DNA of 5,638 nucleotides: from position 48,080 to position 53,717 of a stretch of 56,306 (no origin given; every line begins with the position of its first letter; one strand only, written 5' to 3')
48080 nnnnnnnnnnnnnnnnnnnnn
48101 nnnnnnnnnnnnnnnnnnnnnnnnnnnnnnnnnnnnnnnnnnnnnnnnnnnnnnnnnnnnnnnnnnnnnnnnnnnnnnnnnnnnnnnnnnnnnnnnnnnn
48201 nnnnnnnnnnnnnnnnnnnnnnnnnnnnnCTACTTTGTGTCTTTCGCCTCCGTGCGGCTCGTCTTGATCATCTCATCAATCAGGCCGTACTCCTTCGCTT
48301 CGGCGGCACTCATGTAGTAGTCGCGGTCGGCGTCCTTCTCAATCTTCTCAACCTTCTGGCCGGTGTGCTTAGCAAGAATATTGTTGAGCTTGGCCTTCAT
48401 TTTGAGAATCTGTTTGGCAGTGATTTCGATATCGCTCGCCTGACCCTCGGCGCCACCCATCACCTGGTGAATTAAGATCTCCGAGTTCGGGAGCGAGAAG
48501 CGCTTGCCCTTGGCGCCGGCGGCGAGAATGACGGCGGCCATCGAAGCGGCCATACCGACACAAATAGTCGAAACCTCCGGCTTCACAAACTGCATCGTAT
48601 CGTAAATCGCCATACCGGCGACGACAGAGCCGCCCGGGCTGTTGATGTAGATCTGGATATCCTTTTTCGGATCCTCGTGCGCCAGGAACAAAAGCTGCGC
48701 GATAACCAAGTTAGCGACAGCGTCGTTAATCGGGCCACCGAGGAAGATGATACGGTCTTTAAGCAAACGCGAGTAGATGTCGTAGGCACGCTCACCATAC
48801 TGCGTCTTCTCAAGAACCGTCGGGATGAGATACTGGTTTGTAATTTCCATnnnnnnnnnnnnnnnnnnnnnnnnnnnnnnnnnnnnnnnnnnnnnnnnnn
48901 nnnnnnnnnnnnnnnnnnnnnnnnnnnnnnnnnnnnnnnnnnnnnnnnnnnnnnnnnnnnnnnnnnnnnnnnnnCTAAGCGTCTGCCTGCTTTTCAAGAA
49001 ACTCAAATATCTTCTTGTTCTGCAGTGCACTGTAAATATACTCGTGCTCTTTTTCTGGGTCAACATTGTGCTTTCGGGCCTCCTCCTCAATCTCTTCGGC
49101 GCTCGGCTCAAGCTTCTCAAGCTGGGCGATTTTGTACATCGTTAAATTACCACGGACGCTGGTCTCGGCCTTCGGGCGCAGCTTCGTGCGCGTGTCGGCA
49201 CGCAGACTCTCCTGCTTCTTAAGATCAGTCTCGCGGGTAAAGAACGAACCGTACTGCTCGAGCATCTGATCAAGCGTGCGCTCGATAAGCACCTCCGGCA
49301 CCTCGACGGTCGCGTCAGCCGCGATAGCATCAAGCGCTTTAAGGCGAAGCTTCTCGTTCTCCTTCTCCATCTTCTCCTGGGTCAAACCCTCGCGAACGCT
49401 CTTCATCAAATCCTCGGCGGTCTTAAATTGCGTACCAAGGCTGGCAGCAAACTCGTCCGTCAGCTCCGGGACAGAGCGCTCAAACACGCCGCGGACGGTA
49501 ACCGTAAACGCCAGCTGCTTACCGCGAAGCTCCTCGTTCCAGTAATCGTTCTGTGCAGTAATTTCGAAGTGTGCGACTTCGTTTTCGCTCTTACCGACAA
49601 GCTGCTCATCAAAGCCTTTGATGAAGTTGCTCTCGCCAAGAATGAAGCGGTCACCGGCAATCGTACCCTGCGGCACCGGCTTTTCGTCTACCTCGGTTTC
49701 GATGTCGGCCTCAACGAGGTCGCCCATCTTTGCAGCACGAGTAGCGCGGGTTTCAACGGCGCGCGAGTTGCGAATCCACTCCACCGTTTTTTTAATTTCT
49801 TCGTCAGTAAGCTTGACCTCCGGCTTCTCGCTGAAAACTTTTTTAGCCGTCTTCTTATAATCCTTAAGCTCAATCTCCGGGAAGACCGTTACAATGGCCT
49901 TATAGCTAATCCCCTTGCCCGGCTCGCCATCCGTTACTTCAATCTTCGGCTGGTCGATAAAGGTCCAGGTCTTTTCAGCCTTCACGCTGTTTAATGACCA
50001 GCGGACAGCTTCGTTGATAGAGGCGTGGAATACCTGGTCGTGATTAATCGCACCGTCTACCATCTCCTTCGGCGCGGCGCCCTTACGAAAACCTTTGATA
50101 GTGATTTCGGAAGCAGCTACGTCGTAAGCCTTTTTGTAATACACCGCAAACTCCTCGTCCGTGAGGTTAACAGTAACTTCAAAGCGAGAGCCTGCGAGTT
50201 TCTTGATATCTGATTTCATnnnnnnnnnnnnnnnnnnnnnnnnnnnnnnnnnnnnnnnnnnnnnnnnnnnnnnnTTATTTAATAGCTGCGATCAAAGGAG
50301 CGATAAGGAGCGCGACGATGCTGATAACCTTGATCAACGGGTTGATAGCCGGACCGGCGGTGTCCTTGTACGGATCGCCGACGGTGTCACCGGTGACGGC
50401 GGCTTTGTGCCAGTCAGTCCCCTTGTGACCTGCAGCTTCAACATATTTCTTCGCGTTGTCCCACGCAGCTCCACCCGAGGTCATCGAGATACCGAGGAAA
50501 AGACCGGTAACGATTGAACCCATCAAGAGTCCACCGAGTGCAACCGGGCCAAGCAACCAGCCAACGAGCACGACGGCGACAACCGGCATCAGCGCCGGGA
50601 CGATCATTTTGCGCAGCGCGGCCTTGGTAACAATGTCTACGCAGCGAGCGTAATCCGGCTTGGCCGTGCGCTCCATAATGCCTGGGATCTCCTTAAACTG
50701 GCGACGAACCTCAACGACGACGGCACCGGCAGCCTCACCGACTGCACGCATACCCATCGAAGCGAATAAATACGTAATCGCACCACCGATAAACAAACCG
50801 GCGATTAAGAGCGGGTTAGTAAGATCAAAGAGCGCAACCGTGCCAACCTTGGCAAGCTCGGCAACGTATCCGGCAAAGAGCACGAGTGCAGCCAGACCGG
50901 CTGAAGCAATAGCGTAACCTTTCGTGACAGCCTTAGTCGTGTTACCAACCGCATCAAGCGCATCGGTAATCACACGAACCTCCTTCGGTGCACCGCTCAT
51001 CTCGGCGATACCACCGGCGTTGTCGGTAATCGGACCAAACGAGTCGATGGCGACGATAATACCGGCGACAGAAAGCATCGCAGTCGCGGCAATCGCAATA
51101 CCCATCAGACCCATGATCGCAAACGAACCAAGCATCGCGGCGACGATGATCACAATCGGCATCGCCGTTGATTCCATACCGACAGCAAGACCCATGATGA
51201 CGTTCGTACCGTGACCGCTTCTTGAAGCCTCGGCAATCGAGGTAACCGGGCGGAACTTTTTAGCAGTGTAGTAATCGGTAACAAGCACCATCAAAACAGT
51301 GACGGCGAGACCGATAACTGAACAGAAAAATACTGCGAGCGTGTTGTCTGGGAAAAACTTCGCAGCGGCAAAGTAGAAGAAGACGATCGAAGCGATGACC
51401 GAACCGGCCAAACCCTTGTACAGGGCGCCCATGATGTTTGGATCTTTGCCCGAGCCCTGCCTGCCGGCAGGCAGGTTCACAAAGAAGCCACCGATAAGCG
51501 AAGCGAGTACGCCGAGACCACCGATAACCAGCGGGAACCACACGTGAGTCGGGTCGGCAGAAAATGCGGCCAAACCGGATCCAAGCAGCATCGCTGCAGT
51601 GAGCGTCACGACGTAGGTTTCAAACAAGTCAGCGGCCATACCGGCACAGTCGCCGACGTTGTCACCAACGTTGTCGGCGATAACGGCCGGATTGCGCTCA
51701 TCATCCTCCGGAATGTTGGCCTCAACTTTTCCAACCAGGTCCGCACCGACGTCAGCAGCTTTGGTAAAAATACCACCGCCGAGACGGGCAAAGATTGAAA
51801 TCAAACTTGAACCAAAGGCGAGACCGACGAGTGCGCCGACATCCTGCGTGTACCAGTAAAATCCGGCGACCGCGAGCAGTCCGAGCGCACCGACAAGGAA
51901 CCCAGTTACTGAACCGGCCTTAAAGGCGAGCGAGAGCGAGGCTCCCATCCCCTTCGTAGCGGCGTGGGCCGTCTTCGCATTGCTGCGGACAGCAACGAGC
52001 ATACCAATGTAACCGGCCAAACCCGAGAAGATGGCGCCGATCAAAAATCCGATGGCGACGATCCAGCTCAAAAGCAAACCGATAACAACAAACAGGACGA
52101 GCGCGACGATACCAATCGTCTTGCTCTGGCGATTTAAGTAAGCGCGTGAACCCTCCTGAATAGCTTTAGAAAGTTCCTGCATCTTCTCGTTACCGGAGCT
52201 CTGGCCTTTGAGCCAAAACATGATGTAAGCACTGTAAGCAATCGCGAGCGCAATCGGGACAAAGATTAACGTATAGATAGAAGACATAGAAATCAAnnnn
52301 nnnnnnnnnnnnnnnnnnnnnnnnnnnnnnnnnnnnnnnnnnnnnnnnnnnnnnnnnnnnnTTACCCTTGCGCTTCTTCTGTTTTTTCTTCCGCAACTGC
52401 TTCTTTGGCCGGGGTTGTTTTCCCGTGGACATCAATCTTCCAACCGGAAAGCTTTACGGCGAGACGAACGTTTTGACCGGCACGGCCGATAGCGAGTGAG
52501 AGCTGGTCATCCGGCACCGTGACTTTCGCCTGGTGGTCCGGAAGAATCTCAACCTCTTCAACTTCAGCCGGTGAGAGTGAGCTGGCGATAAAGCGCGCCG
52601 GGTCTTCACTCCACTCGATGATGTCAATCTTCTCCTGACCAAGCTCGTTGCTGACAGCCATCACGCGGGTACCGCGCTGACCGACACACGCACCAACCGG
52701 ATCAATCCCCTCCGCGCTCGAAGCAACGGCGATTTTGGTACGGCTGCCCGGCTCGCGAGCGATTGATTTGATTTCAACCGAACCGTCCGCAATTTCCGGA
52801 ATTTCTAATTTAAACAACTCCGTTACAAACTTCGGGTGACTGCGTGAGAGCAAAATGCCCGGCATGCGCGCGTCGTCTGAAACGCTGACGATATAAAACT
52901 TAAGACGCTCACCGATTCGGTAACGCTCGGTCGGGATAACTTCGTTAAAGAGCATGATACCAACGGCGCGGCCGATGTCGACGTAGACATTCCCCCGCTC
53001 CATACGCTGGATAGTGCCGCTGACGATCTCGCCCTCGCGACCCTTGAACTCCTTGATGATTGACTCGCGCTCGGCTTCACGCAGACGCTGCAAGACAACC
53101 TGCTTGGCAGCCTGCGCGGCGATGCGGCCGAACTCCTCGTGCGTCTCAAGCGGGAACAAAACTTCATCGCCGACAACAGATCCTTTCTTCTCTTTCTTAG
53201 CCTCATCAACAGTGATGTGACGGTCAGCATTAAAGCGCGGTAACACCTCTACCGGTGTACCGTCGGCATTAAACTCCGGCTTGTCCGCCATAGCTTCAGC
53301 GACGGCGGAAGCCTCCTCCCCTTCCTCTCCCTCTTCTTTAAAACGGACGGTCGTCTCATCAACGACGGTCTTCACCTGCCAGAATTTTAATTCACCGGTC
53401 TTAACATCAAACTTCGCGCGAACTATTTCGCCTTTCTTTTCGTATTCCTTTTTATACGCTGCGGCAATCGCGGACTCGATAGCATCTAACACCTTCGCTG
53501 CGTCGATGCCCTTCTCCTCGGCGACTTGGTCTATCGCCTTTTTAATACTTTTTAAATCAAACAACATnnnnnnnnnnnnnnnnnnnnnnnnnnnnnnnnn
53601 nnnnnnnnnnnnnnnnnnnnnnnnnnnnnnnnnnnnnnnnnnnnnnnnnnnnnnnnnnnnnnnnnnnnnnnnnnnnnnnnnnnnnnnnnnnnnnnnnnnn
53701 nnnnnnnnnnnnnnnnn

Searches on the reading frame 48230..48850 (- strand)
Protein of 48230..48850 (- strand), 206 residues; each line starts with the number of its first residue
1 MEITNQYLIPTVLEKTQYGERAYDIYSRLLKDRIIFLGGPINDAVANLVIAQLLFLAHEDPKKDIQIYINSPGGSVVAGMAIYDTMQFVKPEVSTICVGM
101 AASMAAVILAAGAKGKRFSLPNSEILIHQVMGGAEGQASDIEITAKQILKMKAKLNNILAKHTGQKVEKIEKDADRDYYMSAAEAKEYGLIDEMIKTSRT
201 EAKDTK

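Call 27: search_protein_families(library=pfam, proteins=[window:48230-48850:-])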
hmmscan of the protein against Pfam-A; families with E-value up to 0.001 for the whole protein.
window:48230-48850:- (206 aa): 1 family
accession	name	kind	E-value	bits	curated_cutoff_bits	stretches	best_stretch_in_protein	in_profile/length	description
PF00574.28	CLP_protease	-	2e-87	292.2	20.2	1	19-197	3-181/182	Clp protease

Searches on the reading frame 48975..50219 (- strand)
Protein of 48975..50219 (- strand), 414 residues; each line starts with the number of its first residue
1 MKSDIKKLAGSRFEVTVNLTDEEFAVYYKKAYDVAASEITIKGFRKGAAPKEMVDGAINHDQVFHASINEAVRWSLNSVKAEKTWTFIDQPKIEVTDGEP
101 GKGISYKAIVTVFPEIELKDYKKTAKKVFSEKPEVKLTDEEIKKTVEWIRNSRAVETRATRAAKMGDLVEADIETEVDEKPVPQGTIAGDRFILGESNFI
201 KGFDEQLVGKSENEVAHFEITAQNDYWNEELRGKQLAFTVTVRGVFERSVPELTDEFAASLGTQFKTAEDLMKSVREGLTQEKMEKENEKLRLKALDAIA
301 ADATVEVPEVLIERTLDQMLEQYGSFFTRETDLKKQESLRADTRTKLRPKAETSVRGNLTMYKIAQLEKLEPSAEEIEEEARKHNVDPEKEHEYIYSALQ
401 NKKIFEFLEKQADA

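Call 10: search_protein_families(library=pfam, proteins=[window:48975-50219:-])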
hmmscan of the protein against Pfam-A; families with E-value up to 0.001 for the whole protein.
window:48975-50219:- (414 aa): 3 families
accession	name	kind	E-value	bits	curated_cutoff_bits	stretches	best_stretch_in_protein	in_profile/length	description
PF05697.18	Trigger_N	-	5.1e-26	92.1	22.2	1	1-147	1-142/144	Bacterial trigger factor protein (TF)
PF05698.19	Trigger_C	-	7.9e-16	59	22.7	1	267-396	1-139/162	Bacterial trigger factor protein (TF) C-terminus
PF00254.34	FKBP_C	-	1.9e-08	35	21.1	1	161-242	3-93/94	FKBP-type peptidyl-prolyl cis-trans isomerase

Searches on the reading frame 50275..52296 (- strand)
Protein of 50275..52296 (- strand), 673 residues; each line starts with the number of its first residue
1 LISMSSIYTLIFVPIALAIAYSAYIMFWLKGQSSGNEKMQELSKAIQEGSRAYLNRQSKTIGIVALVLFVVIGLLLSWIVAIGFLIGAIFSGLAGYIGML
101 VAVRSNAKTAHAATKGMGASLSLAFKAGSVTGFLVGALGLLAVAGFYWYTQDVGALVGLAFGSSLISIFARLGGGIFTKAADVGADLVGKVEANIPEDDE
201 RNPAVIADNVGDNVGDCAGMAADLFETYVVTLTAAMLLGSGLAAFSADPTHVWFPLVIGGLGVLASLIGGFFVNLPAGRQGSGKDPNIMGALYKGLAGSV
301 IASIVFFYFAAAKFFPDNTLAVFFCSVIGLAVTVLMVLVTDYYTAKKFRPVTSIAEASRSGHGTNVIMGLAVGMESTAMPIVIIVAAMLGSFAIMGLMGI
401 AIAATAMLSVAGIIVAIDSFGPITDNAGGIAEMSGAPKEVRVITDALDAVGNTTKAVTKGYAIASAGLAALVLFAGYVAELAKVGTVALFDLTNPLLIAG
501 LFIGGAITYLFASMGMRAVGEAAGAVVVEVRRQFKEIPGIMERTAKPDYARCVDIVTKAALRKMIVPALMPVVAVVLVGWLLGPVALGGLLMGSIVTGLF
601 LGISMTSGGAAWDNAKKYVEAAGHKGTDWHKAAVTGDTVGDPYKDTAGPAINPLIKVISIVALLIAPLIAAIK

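Call 10: search_protein_families(library=pfam, proteins=[window:50275-52296:-])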
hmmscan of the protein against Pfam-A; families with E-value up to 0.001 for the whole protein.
window:50275-52296:- (673 aa): 1 family
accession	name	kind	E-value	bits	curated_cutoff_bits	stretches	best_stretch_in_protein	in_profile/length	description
PF03030.21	H_PPase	-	1.6e-254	846.9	29.7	1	17-665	2-645/645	Inorganic H+ pyrophosphatase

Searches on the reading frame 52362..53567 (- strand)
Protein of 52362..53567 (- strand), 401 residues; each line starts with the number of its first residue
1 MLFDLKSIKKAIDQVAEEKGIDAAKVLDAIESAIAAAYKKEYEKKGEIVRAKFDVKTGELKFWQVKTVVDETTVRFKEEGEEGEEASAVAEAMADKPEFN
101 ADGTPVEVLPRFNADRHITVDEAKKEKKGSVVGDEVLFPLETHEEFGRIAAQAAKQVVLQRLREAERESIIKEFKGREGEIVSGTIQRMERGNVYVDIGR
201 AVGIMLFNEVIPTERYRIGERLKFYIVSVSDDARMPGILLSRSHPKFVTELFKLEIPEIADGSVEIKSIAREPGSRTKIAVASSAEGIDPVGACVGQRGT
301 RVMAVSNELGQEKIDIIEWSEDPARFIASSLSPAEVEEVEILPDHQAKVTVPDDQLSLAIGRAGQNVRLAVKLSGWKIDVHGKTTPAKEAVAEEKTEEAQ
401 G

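Call 10: search_protein_families(library=pfam, proteins=[window:52362-53567:-])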
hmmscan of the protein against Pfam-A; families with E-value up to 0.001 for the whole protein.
window:52362-53567:- (401 aa): 4 families
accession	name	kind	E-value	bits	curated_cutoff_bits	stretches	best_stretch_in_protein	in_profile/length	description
PF13184.12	KH_5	-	5.2e-31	107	27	1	273-341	1-69/69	NusA-like KH domain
PF08529.16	NusA_N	-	2.4e-30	105.7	23.8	1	8-168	2-119/119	NusA N-terminal domain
PF00575.29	S1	-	1.5e-07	32.2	22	1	177-234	3-67/74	S1 RNA binding domain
PF23095.1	KH_NusA_C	-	0.00022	21.6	34.2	1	349-380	3-34/59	Transcription termination/antitermination protein NusA, KH domain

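Call 12: find_encoding_contigs(protein=window:52362-53567:-, flank=10000, max_places=10)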
Protein window:52362-53567:- (401 aa): 2 contigs read that carry it; 2 places shown.
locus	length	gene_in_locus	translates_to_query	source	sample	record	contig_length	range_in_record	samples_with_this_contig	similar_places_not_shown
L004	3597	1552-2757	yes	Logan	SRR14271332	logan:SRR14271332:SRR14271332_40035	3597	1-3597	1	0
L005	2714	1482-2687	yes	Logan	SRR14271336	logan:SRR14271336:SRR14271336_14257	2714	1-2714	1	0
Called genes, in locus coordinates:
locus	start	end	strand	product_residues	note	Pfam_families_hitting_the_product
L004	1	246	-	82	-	?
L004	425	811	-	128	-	PF08378:NERD, PF02021:UPF0102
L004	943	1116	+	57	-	-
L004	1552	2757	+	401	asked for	PF08529:NusA_N, PF00575:S1 (weak), PF13184:KH_NusA_1st, PF26594:KH_NusA_2nd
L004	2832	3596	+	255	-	?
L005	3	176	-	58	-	?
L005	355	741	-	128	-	PF08378:NERD, PF02021:UPF0102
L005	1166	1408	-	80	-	-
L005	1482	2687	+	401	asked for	PF08529:NusA_N, PF00575:S1 (weak), PF13184:KH_NusA_1st, PF26594:KH_NusA_2nd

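Call 13: find_related_loci(query=window:52362-53567:-, collection=genome_contigs, flank=10000)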
Query window:52362-53567:- (401 aa) in genome_contigs; peptide patterns used: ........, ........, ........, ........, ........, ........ (x = any residue, [..] = any of these).
600 stretches matched a pattern (row limit reached: there are more); 569 encode a relative of the query (tblastn E <= 1e-3); the best 80 are kept; 80 distinct loci.
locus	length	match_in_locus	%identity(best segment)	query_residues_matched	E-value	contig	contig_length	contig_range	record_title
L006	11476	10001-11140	89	1-385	0e+0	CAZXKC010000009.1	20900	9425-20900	MAG TPA_asm: uncultured Candidatus Saccharibacteria bacterium isolate SRP292972_co3_31 genome assembly, contig: NODE_136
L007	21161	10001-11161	74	1-394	0e+0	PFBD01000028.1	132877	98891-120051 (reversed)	MAG: Candidatus Harrisonbacteria bacterium CG10_big_fil_rev_8_21_14_0_10_49_15 CG10_8_21_14_0.10_scaffold_332_c, whole g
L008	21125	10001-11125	71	1-386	0e+0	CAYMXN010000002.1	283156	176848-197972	MAG TPA_asm: uncultured Candidatus Saccharibacteria bacterium isolate SRP292972_co3_20 genome assembly, contig: NODE_53_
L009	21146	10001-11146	66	2-386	6e-172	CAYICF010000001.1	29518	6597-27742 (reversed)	MAG TPA_asm: uncultured Candidatus Saccharibacteria bacterium isolate ERP119705_co17_995 genome assembly, contig: NODE_1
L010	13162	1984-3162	65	2-386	1e-167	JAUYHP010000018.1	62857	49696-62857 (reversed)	MAG: bacterium isolate C24_maxbin.158_sub C24_k141_483800, whole genome shotgun sequence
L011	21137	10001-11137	62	2-399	5e-164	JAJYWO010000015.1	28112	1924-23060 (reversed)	MAG: bacterium isolate FK3.bin121 NODE_3236_length_28112_cov_1.408290, whole genome shotgun sequence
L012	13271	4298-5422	62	2-386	8e-162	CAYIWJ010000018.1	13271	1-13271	MAG TPA_asm: uncultured Candidatus Saccharibacteria bacterium isolate ERP119705_co3_785 genome assembly, contig: NODE_55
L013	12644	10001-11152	64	2-398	3e-161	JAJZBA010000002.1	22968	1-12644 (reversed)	MAG: bacterium isolate HSP1.bin6 NODE_1344_length_22968_cov_2.970185, whole genome shotgun sequence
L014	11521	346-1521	62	2-386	3e-161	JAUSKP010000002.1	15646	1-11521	MAG: bacterium isolate E14_metabat.bin.6 E14_k141_464804, whole genome shotgun sequence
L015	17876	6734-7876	63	2-386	2e-159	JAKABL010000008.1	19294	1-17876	MAG: bacterium isolate WH2.bin17 NODE_4840_length_19294_cov_3.915375, whole genome shotgun sequence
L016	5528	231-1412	59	2-386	1e-159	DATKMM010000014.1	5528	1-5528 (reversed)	MAG TPA_asm: Candidatus Paceibacterota bacterium isolate SMAG_U14711 k141_817531, whole genome shotgun sequence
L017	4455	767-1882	62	2-386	2e-160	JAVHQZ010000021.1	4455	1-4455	MAG: Candidatus Paceibacterota bacterium isolate WB01no18_49_12 NODE_12448_length_4455_cov_7.032045, whole genome shotgu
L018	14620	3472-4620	62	2-386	2e-156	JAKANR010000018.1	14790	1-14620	MAG: bacterium isolate WY5.bin86 NODE_6708_length_14790_cov_1.986769, whole genome shotgun sequence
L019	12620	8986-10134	63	2-386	1e-155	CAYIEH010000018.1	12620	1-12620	MAG TPA_asm: uncultured Candidatus Saccharibacteria bacterium isolate ERP119705_co18_240 genome assembly, contig: NODE_6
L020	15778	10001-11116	61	2-386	3e-150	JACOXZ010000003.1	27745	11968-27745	MAG: Candidatus Liptonbacteria bacterium isolate NC_groundwater_166_Ag_S-0.1um_47_12 S4_GD2017_2_S1_scaffold_1473, whole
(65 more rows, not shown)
